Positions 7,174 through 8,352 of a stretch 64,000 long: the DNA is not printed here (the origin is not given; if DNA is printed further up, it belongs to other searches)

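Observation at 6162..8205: Stand-alone Rieske oxygenase alpha subunit translationally coupled to an arginase-family ureohydrolase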

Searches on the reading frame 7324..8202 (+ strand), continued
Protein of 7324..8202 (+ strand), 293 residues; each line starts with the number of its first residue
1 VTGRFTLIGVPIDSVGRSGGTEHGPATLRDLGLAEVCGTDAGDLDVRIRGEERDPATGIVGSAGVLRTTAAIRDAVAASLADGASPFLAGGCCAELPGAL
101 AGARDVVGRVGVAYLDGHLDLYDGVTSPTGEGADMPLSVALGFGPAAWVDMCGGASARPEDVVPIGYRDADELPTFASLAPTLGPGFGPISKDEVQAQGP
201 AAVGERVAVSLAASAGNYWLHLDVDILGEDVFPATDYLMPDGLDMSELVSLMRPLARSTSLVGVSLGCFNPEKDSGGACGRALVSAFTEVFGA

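Call 26: search_protein_families(library=pfam, proteins=[L015:7092-7931:+, L026:7085-7867:+, L031:9090-10022:+, L026:6727-7113:-, L044:10063-11022:-, L026:13094-14212:-, L028:7661-8572:+, L028:8593-9405:-, L059:7050-7598:+, L035:6901-7860:+], max_evalue=0.0001)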
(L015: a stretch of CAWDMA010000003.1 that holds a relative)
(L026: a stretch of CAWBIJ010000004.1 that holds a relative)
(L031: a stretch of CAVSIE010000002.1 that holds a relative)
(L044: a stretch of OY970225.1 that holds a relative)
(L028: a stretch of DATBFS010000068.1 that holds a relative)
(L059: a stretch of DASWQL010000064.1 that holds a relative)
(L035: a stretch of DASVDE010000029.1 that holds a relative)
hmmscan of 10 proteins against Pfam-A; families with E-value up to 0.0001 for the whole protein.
L015:7092-7931:+ (279 aa): 3 families
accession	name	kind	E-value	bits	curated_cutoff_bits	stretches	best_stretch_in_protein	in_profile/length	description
PF00106.31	adh_short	-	2.2e-47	161.5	26.6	1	10-209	1-193/195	short chain dehydrogenase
PF13561.12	adh_short_C2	-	3.2e-47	161.5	27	1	16-272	1-234/236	Enoyl-(Acyl carrier protein) reductase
PF08659.16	KR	-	3.3e-11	43.9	22.6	1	13-198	4-178/180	KR domain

L026:7085-7867:+ (260 aa): 0 families

L031:9090-10022:+ (310 aa): 4 families
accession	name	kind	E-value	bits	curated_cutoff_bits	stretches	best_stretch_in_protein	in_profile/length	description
PF13417.12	GST_N_3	-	1.1e-13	51.8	22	1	49-125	1-75/75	Glutathione S-transferase, N-terminal domain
PF00043.30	GST_C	-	5.4e-08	33.4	20.7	1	201-246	19-64/93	Glutathione S-transferase, C-terminal domain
PF13409.12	GST_N_2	-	6.8e-08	33.5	25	1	55-119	2-69/70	Glutathione S-transferase, N-terminal domain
PF13410.11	GST_C_2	-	9.4e-08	32.5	24.9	1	204-252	2-50/69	Glutathione S-transferase, C-terminal domain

L026:6727-7113:- (128 aa): 1 family
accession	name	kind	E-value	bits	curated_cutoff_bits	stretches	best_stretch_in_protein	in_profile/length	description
PF00903.31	Glyoxalase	-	1.7e-08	35.3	20.6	1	12-122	7-119/121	Glyoxalase/Bleomycin resistance protein/Dioxygenase superfamily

L044:10063-11022:- (319 aa): 1 family
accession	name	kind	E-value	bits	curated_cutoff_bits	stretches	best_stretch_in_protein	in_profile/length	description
PF02405.21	MlaE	-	2.8e-51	174.6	22.5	1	102-306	7-211/212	Permease MlaE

L026:13094-14212:- (372 aa): 4 families
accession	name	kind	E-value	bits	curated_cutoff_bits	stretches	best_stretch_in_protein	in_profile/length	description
PF08240.17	ADH_N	-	5.2e-25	88.1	23.5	1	54-163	2-100/104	Alcohol dehydrogenase GroES-like domain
PF00107.32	ADH_zinc_N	-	2.7e-22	79.5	31.8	1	208-316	1-110/129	Zinc-binding dehydrogenase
PF13602.12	ADH_zinc_N_2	-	1.4e-09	39.5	27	1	251-360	10-123/134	Zinc-binding dehydrogenase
PF16912.11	Glu_dehyd_C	-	9.2e-05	22.4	34.9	0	199-300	32-135/211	Glucose dehydrogenase C-terminus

L028:7661-8572:+ (303 aa): 1 family
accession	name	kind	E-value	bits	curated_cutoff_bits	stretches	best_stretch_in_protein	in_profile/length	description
PF00753.33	Lactamase_B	-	2.9e-21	76.8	22.7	1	65-290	3-196/196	Metallo-beta-lactamase superfamily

L028:8593-9405:- (270 aa): 1 family
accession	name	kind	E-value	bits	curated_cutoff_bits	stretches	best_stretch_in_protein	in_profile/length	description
PF01553.26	Acyltransferase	-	4.6e-28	98.1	23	1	64-184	5-131/132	Acyltransferase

L059:7050-7598:+ (182 aa): 0 families

L035:6901-7860:+ (319 aa): 0 families

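Call 30: search_protein_families(library=pfam, proteins=[L022:4225-5454:+, L020:3825-4226:+, L052:2597-4279:-, L014:2548-4185:-, L027:10238-11491:-, L012:6409-7179:+, L012:7283-7957:-, L052:10813-12435:+, L020:4247-5467:+, L012:2182-3054:+], max_evalue=0.0001)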
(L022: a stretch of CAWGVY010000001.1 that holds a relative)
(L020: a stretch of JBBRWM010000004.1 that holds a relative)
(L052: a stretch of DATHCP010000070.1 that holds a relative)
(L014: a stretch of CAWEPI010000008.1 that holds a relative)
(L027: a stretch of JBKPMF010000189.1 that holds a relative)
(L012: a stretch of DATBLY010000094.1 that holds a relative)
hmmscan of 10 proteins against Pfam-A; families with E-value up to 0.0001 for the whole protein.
L022:4225-5454:+ (409 aa): 1 family
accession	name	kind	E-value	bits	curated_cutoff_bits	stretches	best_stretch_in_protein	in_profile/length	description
PF00144.29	Beta-lactamase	-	1.5e-29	103.7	27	1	96-390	18-316/329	Beta-lactamase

L020:3825-4226:+ (133 aa): 1 family
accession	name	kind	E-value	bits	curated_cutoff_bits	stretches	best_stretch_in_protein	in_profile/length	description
PF20159.5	YidB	-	3.5e-24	86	24.3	1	4-115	29-131/132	YidB-like protein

L052:2597-4279:- (560 aa): 8 families
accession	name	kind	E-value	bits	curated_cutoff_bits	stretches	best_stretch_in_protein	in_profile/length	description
PF01593.30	Amino_oxidase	-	1.2e-49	170.3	19.8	1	97-540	1-442/443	Flavin containing amine oxidoreductase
PF13450.12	NAD_binding_8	-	1.1e-12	48.5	21.9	1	92-159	1-68/68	NAD(P)-binding Rossmann-like domain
PF07992.20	Pyr_redox_2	-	3.9e-07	30.2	26.1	1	89-143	2-57/291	Pyridine nucleotide-disulphide oxidoreductase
PF01266.30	DAO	-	6.1e-07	29.7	27.9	1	89-140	1-56/353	FAD dependent oxidoreductase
PF00890.30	FAD_binding_2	-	2.8e-06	27.2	20.4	1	90-136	2-48/414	FAD binding domain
PF12831.13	FAD_oxidored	-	9.6e-06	25.6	27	1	90-126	2-38/416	FAD dependent oxidoreductase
PF01946.23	Thi4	-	1.2e-05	25.2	26.2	1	88-128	18-59/235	Thi4 family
PF01134.28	GIDA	-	3.4e-05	23.5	22.1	1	90-120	2-33/391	Glucose inhibited division protein A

L014:2548-4185:- (545 aa): 9 families
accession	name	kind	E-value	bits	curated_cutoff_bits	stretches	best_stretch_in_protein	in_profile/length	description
PF01593.30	Amino_oxidase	-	1.8e-34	120.2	19.8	1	108-385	1-288/443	Flavin containing amine oxidoreductase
PF13450.12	NAD_binding_8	-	5.6e-11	43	21.9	1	103-158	1-54/68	NAD(P)-binding Rossmann-like domain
PF01266.30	DAO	-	5.3e-08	33.2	27.9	1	100-138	1-40/353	FAD dependent oxidoreductase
PF01946.23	Thi4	-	5.4e-07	29.5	26.2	1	96-160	15-80/235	Thi4 family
PF05834.18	Lycopene_cycl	-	8.9e-07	28.7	23.4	0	100-140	1-46/380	Lycopene cyclase protein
PF07992.20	Pyr_redox_2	-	1.8e-06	28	26.1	0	100-137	2-40/291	Pyridine nucleotide-disulphide oxidoreductase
PF12831.13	FAD_oxidored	-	3.2e-06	27.1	27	1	100-167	1-63/416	FAD dependent oxidoreductase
PF03486.20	HI0933_like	-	9.5e-06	25.7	50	0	100-134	2-36/244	HI0933-like protein Rossmann domain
PF00890.30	FAD_binding_2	-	1.7e-05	24.7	20.4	1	100-137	1-38/414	FAD binding domain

L027:10238-11491:- (417 aa): 3 families
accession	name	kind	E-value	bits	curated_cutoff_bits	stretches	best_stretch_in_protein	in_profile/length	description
PF13416.11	SBP_bac_8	-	5.8e-17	62.8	27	1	88-355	4-266/279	Bacterial extracellular solute-binding protein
PF13343.11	SBP_bac_6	-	4.1e-14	53.1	24.6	1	137-351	22-219/245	Bacterial extracellular solute-binding protein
PF01547.30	SBP_bac_1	-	7.3e-09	36.5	26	1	90-337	17-305/307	Bacterial extracellular solute-binding protein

L012:6409-7179:+ (256 aa): 1 family
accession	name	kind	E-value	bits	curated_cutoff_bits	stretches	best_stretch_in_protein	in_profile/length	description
PF04072.20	LCM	-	1.5e-21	77.6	22.3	1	33-157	58-184/187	Leucine carboxyl methyltransferase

L012:7283-7957:- (224 aa): 1 family
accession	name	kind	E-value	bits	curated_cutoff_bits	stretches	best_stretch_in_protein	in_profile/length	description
PF06185.18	YecM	-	1.4e-14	54.7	25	1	36-161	4-128/180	YecM protein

L052:10813-12435:+ (540 aa): 2 families
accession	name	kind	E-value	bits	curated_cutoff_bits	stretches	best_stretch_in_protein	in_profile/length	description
PF07969.17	Amidohydro_3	-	1.1e-86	292.6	29.7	1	49-537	1-472/472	Amidohydrolase family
PF01979.26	Amidohydro_1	-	4.6e-09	36.4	25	0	325-536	136-345/345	Amidohydrolase family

L020:4247-5467:+ (406 aa): 1 family
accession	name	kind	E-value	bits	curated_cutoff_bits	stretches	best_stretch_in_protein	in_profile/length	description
PF00144.29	Beta-lactamase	-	2.7e-28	99.6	27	1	96-385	19-313/329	Beta-lactamase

L012:2182-3054:+ (290 aa): 1 family
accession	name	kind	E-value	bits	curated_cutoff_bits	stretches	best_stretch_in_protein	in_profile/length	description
PF09678.15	Caa3_CtaG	-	2.9e-72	243.3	27.7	1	34-271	1-236/237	Cytochrome c oxidase caa3 assembly factor (Caa3_CtaG)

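Call 33: search_protein_families(library=ncbifam, proteins=[L002:5521-8001:+], max_evalue=0.00001)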
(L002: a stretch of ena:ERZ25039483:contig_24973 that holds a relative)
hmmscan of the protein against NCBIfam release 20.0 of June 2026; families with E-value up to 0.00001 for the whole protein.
L002:5521-8001:+ (827 aa): 24 families
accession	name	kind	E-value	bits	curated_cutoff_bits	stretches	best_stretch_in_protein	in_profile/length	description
NF001567.0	PRK00389.1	subfamily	1.4e-58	198.6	300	1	479-819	25-352/359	glycine cleavage system aminomethyltransferase GcvT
TIGR01372.1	soxA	subfamily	1.6e-48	165.2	1164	1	437-788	606-959/996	sarcosine oxidase subunit alpha family protein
TIGR00528.1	gcvT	equivalog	2.1e-46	158.5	235.85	1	481-819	25-359/362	glycine cleavage system aminomethyltransferase GcvT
NF053776.1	TmaoDeMthMsil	equivalog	3.3e-46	158.2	1100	1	490-786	420-721/763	trimethylamine N-oxide demethylase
NF010093.0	PRK13579.1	equivalog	2.4e-43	148.3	459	1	437-819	8-363/371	glycine cleavage system aminomethyltransferase GcvT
TIGR02352.1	thiamin_ThiO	equivalog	1.2e-33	116.7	250.8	1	29-386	1-349/351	glycine oxidase ThiO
NF009133.0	PRK12486.1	equivalog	3.7e-26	91.9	410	1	482-790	38-343/369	dimethylsulfoniopropionate demethylase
NF001933.0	PRK00711.1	subfamily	1.2e-24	87.1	383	1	80-245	106-273/429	D-amino acid dehydrogenase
NF008425.0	PRK11259.1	equivalog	5.5e-23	81.5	257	1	27-400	5-374/377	N-methyl-L-tryptophan oxidase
TIGR01373.1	soxB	subfamily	4.8e-22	78.4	529.45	1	22-243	26-254/407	sarcosine oxidase subunit beta family protein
TIGR03364.1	HpnW_proposed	hypoth_equivalog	1.4e-17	63.8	285.1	1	28-232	2-200/365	TIGR03364 family FAD-dependent oxidoreductase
TIGR01377.1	soxA_mon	subfamily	3.1e-14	52.6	479.65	1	29-400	3-374/381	amino oxidase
NF050086.1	pipecolate_AmaA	exception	5e-14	51.8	600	1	24-257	23-263/425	L-pipecolate oxidase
TIGR03377.1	glycerol3P_GlpA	equivalog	9.8e-14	50.8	552.8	1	29-248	2-223/530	anaerobic glycerol-3-phosphate dehydrogenase subunit GlpA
NF008313.0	PRK11101.1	equivalog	1.6e-13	50.1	425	1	27-247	9-231/548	anaerobic glycerol-3-phosphate dehydrogenase subunit A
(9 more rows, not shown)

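Call 55: predict_structure(alignment_id=A1)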
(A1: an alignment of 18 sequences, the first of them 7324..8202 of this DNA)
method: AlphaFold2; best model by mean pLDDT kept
length: 293 residues; sequences in the alignment: 18
mean_pLDDT: 90.3   pTM: 0.92
mean pLDDT of the five models: 90.3, 88.6, 87.8, 87.7, 86.8
residues with pLDDT >= 90: 208; 70-90: 61; 50-70: 22; < 50: 2
segments of 3 or more residues with pLDDT < 50: none
pLDDT, mean of each block of 10 residues (from residue 1): 83 70 94 95 84 72 88 98 95 91 98 95 69 77 91 96 94 87 91 97 98 97 95 88 96 97 95 94 97 78
secondary structure, 60 per line:
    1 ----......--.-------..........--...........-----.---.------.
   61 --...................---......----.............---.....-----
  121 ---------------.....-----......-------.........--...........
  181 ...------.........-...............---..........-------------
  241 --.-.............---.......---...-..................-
elements in order: E5-10 H21-30 H33-37 E38-43 H63-81 E85-90 H95-107 E111-115 H136-140 H146-151 E162-167 H170-183 H192-198 H200-214 E218-223 H245-257 E261-267 H275-292
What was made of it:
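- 7324..8205 (+): Arginase-fold protein (ArgL, 293 aa) of a Cys-variant subfamily. AlphaFold2 model with pLDDT 90 (call 55).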

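Call 57: fold_search(model_id=the predicted structure, library=pdb)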
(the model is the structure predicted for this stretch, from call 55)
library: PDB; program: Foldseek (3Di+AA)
matches with E <= 10: 1179; with E <= 0.001: 204
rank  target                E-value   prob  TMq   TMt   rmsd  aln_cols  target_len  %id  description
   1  2cev_A                9.2e-20  1.00  0.85  0.84   3.0       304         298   26  ARGINASE FROM BACILLUS CALDEVELOX, NATIVE STRUCTURE AT PH 8.5 (released 1999-04-16)
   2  1cev_A                2.7e-19  1.00  0.88  0.86   2.9       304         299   26  ARGINASE FROM BACILLUS CALDOVELOX, NATIVE STRUCTURE AT PH 5.6 (released 1999-04-16)
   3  6nbk_B                7.7e-19  1.00  0.85  0.87   2.5       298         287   26  Crystal structure of Arginase from Bacillus cereus (released 2018-12-19)
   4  6dkt_F                9.7e-19  1.00  0.81  0.85   3.8       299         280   24  Crystal structure of Arginase from Bacillus subtilis (released 2018-09-26)
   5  6nbk_A                1.2e-18  1.00  0.86  0.87   2.8       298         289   25  Crystal structure of Arginase from Bacillus cereus (released 2018-12-19)
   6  6nbk_D                1.5e-18  1.00  0.85  0.87   2.6       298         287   26  Crystal structure of Arginase from Bacillus cereus (released 2018-12-19)
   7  6nbk_F                2.1e-18  1.00  0.85  0.86   2.6       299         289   26  Crystal structure of Arginase from Bacillus cereus (released 2018-12-19)
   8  6nbk_C                2.3e-18  1.00  0.86  0.88   2.4       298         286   25  Crystal structure of Arginase from Bacillus cereus (released 2018-12-19)
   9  5zef_A                3.9e-18  1.00  0.83  0.83   3.8       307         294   21  Crystal structure of Entamoeba histolytica Arginase in complex with L- Norvaline at 2.01 A (released 2019-06-26)
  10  6dkt_A                4.1e-18  1.00  0.81  0.84   3.8       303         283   24  Crystal structure of Arginase from Bacillus subtilis (released 2018-09-26)
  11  5zee_B                4.4e-18  1.00  0.83  0.82   3.7       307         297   22  Crystal structure of Entamoeba histolytica Arginase in complex with N(omega)-hydroxy-L-arginine (NOHA) at 1.74 A (released 2019-06-26)
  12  6nbk_E                4.6e-18  1.00  0.86  0.87   2.8       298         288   25  Crystal structure of Arginase from Bacillus cereus (released 2018-12-19)
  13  5zee_A                4.6e-18  1.00  0.83  0.82   3.8       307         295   22  Crystal structure of Entamoeba histolytica Arginase in complex with N(omega)-hydroxy-L-arginine (NOHA) at 1.74 A (released 2019-06-26)
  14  6nfp_F                5.2e-18  1.00  0.84  0.85   2.8       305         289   24  1.7 Angstrom Resolution Crystal Structure of Arginase from Bacillus subtilis subsp. subtilis str. 168 (released 2019-01-02)
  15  6nfp_E                5.5e-18  1.00  0.84  0.85   3.6       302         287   25  1.7 Angstrom Resolution Crystal Structure of Arginase from Bacillus subtilis subsp. subtilis str. 168 (released 2019-01-02)
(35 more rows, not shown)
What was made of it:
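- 7324..8205 (+): Foldseek TM 0.85-0.88 to Bacillus arginases (call 57).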

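Call 60: search_protein_representatives(protein=window:7324-8202:+)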
Query: 293 residues. Proteins with E-value up to 0.001 (for the whole library): 2921; up to 1e-10: 789; up to 1e-30: 126. The best 150 are listed.
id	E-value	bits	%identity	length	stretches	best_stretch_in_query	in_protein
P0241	4.3e-84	298.8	74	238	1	5-194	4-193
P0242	2.6e-78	279.9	53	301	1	4-284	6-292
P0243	1.8e-76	273.8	49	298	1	4-289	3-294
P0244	3.2e-67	243.4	50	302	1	18-286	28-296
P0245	5.3e-67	242.7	45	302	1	4-291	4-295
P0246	8.5e-66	238.8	51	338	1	12-289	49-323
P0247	1.3e-65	238.1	56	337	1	5-227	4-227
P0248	1.7e-63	231.2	46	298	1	2-290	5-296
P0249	2.9e-62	227.2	48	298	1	5-288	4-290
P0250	6.8e-61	222.7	51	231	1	66-292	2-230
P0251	3.0e-60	220.5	48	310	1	7-288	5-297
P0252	4.7e-60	219.9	48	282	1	5-275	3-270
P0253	5.2e-60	219.8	42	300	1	1-292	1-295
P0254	6.4e-60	219.5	71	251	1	135-277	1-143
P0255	6.5e-60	219.4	67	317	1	5-173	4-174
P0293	1.5e-43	165.7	39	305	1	1-292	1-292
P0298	4.4e-42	160.9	40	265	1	38-289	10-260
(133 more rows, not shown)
